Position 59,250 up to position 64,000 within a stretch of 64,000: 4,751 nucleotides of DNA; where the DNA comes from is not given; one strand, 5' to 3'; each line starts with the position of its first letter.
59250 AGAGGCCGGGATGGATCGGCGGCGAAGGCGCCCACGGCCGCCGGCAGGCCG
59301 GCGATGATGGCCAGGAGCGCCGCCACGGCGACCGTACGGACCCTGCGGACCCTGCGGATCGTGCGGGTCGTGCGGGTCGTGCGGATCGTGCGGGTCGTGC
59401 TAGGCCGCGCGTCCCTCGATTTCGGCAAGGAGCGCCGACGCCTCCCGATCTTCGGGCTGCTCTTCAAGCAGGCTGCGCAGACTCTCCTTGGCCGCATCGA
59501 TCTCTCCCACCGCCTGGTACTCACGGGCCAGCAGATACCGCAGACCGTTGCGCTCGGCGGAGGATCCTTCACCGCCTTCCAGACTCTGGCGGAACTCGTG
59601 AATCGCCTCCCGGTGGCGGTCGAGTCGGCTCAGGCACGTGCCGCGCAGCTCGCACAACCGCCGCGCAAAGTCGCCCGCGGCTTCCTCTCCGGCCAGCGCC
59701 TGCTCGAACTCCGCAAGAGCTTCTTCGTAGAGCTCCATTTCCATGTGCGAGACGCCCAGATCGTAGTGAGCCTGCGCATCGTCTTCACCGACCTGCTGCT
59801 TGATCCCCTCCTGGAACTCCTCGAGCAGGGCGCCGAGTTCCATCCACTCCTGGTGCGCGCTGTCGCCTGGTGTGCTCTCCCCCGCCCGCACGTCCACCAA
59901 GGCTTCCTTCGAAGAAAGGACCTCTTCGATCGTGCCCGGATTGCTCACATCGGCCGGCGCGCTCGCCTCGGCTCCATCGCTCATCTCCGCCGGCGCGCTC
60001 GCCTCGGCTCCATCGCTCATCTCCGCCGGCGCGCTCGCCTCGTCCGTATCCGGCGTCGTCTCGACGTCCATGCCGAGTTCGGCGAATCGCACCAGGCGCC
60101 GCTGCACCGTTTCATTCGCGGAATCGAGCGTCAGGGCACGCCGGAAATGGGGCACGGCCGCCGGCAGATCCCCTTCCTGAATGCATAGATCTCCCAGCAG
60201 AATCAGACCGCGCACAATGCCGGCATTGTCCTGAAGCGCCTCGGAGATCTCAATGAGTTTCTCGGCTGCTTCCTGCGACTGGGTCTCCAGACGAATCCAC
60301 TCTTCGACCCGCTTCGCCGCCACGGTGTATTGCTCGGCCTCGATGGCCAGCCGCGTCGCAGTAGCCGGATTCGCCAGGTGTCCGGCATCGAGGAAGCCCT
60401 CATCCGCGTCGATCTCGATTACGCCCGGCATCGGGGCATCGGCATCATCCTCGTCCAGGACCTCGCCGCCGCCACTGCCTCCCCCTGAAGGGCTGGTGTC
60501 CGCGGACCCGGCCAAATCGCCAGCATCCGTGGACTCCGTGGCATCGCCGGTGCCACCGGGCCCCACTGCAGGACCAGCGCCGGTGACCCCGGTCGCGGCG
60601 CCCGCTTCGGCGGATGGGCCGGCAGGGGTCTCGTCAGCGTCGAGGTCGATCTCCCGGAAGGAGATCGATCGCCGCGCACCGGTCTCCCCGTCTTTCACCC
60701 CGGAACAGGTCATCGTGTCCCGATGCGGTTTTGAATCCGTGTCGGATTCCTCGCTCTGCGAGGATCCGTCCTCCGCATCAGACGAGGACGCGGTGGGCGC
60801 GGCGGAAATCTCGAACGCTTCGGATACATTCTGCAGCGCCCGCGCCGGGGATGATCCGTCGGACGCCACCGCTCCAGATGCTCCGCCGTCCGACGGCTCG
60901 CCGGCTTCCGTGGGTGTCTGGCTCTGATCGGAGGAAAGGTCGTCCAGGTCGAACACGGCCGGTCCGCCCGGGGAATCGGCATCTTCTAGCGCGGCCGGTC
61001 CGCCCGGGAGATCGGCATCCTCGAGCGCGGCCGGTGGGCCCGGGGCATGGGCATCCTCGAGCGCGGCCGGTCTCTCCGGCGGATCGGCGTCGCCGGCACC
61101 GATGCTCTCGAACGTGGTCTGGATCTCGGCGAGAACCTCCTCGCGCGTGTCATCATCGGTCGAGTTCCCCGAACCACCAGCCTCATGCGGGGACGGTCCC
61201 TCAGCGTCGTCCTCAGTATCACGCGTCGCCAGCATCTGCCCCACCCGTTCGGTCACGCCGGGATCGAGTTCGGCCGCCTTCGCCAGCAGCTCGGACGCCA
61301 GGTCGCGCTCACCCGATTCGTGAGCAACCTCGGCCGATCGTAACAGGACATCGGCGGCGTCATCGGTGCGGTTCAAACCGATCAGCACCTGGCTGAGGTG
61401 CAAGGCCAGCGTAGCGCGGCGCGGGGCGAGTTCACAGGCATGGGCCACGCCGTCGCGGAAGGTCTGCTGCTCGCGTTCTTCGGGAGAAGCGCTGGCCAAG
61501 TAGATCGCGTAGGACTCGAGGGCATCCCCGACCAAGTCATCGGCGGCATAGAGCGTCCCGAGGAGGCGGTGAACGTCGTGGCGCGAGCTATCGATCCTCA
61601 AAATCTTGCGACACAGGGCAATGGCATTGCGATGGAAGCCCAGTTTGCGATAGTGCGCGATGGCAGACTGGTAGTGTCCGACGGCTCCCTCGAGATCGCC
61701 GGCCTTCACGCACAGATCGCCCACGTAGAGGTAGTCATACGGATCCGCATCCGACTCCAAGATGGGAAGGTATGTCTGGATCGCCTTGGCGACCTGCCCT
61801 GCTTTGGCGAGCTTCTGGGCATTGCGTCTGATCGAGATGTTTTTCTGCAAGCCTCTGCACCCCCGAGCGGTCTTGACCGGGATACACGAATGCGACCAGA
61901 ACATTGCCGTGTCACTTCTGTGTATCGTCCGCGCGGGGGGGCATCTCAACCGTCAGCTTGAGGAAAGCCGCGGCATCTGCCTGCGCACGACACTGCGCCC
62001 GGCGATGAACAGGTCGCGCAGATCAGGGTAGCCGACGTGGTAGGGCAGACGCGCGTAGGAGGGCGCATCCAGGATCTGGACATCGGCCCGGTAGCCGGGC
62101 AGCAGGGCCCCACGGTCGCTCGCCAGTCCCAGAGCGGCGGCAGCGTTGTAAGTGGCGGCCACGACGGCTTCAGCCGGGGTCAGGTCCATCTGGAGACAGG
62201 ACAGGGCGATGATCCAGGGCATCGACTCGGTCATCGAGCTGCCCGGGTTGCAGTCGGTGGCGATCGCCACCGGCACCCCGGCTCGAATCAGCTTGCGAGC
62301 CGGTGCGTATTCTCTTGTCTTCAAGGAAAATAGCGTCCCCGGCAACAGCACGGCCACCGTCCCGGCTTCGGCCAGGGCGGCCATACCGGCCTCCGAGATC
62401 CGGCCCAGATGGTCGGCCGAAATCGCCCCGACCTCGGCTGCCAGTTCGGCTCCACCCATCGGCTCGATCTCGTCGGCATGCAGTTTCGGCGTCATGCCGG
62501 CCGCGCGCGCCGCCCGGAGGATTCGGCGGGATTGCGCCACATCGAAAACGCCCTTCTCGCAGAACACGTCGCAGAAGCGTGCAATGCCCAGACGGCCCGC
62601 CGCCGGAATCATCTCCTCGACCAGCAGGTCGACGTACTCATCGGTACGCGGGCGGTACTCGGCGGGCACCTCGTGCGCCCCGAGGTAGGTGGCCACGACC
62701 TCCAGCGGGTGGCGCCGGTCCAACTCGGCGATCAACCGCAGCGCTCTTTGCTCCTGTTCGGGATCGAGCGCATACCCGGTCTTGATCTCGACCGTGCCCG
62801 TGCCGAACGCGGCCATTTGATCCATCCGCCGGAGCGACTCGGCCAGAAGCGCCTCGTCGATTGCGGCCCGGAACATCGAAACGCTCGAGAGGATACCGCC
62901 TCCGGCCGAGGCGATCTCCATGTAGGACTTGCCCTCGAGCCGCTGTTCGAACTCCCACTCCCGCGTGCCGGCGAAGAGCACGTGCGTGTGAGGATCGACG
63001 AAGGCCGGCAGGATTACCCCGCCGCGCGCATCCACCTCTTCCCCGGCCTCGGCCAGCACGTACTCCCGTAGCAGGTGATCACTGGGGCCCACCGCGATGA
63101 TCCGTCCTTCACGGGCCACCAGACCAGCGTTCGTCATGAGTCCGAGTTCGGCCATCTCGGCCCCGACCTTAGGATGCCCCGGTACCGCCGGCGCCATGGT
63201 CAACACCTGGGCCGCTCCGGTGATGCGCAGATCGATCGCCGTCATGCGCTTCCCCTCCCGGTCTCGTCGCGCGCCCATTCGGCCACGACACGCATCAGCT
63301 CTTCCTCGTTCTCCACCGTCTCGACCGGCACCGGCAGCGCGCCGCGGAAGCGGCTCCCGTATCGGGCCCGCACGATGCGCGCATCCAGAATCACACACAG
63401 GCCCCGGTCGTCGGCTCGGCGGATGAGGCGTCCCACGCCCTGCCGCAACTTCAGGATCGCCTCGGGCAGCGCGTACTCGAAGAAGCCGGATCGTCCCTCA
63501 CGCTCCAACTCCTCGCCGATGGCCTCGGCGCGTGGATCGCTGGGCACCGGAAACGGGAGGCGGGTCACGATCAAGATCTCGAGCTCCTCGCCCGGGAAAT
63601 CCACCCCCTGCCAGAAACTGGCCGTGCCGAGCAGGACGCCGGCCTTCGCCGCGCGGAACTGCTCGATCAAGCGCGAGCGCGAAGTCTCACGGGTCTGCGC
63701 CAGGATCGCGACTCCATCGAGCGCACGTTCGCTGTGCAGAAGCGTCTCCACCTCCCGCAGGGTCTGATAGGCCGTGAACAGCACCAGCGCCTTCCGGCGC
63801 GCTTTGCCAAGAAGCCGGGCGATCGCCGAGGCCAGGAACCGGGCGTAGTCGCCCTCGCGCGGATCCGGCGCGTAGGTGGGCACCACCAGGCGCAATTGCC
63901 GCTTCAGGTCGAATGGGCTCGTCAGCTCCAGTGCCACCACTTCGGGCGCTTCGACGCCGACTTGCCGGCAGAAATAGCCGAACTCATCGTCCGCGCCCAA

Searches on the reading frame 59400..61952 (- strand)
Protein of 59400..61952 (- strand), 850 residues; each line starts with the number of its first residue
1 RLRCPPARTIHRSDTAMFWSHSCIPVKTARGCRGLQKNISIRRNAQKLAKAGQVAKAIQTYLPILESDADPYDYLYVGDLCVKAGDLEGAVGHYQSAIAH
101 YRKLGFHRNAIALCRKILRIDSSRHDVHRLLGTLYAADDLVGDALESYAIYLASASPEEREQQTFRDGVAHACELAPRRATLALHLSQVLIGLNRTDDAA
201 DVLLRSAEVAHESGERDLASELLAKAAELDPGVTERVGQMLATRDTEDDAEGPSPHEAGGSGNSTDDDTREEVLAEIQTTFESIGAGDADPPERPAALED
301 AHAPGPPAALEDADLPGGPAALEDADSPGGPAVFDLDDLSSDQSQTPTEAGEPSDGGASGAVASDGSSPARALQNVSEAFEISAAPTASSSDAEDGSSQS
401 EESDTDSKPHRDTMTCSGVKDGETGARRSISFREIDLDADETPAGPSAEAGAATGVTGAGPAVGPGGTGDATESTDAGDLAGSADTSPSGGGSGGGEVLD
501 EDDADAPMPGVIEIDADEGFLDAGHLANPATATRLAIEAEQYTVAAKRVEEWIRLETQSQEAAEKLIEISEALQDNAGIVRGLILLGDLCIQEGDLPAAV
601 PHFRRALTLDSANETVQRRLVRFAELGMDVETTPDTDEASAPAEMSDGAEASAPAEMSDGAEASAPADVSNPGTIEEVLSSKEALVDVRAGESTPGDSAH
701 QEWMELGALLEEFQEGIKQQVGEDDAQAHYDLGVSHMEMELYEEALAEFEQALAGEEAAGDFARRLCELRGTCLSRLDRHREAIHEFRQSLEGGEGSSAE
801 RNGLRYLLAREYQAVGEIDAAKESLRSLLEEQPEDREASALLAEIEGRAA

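Call 22: search_protein_families(library=pfam, proteins=[window:59400-61952:-], max_evalue=0.001)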
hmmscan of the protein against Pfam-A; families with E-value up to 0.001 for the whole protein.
window:59400-61952:- (850 aa): 12 families
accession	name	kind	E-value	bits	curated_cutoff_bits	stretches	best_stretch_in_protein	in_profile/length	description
PF07719.23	TPR_2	-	2.5e-18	65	27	1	726-754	1-29/34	Tetratricopeptide repeat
PF13181.12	TPR_8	-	2.8e-16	58.7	25.7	0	582-613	3-34/34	Tetratricopeptide repeat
PF00515.34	TPR_1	-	2.6e-15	55.9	27.8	0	726-753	1-28/34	Tetratricopeptide repeat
PF13432.12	TPR_16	-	7.9e-15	55.4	32.7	0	806-845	1-40/65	Tetratricopeptide repeat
PF13428.12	TPR_14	-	8.4e-14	51.2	23.5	0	804-845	3-44/44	Tetratricopeptide repeat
PF14559.12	TPR_19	-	1.5e-12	48.1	25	1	779-845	6-68/68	Tetratricopeptide repeat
PF13424.12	TPR_12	-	2.1e-11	44.3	30.1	1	726-792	3-73/77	Tetratricopeptide repeat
PF13414.12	TPR_11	-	5.3e-10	39.3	26.8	0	587-616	1-30/42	TPR repeat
PF23914.1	TPR_CcmH_CycH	-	1.6e-05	25.3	42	0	569-620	39-90/158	Cytochrome c-type biogenesis protein H TPR domain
PF13176.12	TPR_7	-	0.00013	22.3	27.9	0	583-612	2-31/36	Tetratricopeptide repeat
PF14853.12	Fis1_TPR_C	-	0.00033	21.2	25.3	0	806-846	5-45/53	Fis1 C-terminal tetratricopeptide repeat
PF13174.12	TPR_6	-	0.00093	20.1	26.3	0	808-834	6-32/33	Tetratricopeptide repeat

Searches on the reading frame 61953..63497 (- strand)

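Call 22: search_protein_families(library=pfam, proteins=[window:61953-63497:-], max_evalue=0.001)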
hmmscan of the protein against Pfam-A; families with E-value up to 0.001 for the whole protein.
window:61953-63497:- (514 aa): 2 families
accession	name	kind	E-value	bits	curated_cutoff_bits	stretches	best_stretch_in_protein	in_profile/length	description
PF07969.17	Amidohydro_3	-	8.9e-20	72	29.7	2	213-479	153-446/472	Amidohydrolase family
PF01979.26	Amidohydro_1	-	4.9e-15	56.1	25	1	162-483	2-325/345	Amidohydrolase family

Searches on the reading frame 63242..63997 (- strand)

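Call 64: search_protein_families(library=pfam, proteins=[window:63242-63997:-], max_evalue=0.001)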
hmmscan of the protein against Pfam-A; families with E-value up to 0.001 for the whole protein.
window:63242-63997:- (251 aa): 2 families
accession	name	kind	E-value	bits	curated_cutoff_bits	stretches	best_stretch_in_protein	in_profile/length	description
PF13307.12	Helicase_C_2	-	3.8e-43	147.9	25.3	1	60-222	2-168/170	Helicase C-terminal domain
PF00271.37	Helicase_C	-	3.9e-05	24.3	23.5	1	59-148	6-93/110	Helicase conserved C-terminal domain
